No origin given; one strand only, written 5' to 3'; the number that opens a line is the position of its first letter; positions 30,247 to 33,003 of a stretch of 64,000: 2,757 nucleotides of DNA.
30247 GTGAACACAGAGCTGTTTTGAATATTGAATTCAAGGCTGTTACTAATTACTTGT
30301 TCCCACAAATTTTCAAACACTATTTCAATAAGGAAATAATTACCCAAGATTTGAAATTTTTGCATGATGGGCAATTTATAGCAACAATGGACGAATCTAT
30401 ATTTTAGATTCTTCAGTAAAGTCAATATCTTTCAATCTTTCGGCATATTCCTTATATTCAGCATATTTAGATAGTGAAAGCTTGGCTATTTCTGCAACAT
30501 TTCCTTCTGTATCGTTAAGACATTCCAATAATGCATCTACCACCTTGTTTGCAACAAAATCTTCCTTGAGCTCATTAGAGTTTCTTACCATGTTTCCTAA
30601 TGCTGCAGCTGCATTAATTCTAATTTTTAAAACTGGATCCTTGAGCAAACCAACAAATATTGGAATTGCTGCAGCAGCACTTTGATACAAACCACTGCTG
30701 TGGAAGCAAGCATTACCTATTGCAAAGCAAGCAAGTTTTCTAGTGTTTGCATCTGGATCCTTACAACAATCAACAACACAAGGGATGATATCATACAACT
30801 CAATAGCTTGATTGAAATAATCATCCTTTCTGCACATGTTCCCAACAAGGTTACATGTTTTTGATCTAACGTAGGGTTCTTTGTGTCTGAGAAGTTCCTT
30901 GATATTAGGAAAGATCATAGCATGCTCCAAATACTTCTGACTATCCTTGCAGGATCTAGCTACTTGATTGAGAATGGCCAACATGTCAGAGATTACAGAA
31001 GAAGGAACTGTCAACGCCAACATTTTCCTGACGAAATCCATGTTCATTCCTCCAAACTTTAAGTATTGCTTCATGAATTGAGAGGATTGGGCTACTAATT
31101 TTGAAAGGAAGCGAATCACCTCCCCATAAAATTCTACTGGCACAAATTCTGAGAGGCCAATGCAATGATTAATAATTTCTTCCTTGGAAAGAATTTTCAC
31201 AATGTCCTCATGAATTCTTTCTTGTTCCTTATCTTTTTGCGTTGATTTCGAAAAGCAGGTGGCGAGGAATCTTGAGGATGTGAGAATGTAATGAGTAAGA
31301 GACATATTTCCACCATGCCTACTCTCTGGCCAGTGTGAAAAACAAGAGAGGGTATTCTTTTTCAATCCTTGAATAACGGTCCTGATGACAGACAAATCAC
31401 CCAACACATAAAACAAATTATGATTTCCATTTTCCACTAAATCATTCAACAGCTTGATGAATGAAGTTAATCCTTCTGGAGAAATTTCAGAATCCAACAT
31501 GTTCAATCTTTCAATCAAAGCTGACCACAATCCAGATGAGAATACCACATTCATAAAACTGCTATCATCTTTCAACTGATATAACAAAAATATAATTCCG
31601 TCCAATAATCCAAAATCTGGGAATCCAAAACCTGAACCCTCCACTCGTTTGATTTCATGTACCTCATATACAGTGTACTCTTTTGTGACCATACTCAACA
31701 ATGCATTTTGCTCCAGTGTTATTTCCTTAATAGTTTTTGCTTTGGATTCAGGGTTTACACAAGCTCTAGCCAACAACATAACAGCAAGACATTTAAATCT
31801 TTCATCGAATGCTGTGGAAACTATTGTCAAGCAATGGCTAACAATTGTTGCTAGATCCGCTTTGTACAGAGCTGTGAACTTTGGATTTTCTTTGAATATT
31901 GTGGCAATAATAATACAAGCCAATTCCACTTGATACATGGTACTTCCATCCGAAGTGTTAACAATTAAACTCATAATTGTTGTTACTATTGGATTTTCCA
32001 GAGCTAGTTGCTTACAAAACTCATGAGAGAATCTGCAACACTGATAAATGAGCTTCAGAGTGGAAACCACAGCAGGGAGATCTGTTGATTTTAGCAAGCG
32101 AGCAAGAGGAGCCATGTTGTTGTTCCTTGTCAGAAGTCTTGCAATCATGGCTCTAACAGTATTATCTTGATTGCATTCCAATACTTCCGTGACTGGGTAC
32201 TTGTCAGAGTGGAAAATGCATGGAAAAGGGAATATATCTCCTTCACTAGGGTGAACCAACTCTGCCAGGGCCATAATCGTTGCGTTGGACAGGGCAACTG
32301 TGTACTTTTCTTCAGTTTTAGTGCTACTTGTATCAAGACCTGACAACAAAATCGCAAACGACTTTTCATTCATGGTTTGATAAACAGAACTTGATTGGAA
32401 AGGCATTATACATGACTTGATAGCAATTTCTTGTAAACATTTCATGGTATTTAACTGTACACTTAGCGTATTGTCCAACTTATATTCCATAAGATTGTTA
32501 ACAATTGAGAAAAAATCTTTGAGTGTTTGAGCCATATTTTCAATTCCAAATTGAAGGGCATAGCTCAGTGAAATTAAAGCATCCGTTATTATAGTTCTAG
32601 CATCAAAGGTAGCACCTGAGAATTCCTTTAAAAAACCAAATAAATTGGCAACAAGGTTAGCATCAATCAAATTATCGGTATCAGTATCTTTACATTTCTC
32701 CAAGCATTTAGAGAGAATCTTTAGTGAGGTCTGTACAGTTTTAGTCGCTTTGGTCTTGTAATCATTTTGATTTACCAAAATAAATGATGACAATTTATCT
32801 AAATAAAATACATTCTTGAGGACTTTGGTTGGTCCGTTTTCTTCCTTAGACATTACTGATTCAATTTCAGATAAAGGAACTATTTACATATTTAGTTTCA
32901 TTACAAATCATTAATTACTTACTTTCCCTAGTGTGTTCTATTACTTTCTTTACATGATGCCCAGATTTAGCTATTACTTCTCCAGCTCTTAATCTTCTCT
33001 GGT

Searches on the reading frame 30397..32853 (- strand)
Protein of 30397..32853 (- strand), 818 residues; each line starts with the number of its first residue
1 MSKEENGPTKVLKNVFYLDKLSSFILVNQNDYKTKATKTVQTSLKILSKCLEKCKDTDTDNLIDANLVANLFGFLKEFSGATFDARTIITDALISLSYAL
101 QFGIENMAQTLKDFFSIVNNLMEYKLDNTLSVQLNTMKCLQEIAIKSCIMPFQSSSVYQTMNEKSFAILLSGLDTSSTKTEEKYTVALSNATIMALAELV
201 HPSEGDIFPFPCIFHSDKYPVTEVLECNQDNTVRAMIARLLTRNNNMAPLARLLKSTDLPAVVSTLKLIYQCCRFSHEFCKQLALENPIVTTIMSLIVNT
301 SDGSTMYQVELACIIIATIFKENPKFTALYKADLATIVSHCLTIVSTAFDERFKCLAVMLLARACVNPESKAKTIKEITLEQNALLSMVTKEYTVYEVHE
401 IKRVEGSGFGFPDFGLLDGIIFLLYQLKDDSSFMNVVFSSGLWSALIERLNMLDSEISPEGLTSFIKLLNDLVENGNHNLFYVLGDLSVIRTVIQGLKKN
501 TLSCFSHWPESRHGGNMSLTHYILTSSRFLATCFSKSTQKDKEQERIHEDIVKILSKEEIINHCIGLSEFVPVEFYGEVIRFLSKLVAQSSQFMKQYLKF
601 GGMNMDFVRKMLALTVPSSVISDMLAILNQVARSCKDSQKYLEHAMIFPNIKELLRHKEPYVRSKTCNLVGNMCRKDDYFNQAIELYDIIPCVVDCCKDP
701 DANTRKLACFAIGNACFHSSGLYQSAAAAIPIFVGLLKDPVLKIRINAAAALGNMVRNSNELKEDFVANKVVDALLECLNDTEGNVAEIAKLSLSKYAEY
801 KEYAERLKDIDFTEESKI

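Call 59: search_protein_families(library=pfam, proteins=[window:30397-32853:-], max_evalue=0.00001)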
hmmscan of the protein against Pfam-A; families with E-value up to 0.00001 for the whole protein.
window:30397-32853:- (818 aa): 5 families
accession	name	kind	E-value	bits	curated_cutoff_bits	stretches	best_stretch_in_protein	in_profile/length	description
PF02985.28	HEAT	-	7.3e-19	66.5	23.5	0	730-758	2-30/31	HEAT repeat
PF13646.12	HEAT_2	-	1.6e-11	44.7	27.7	1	695-794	6-87/88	HEAT repeats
PF13513.12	HEAT_EZ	-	6.5e-10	39.7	27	0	686-714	26-54/55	HEAT-like repeat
PF00514.29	Arm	-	1.2e-09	38.3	20.6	0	729-756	13-40/41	Armadillo/beta-catenin-like repeat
PF12717.13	Cnd1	-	1.6e-06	28.7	26.4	0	736-801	29-89/162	non-SMC mitotic condensation complex subunit 1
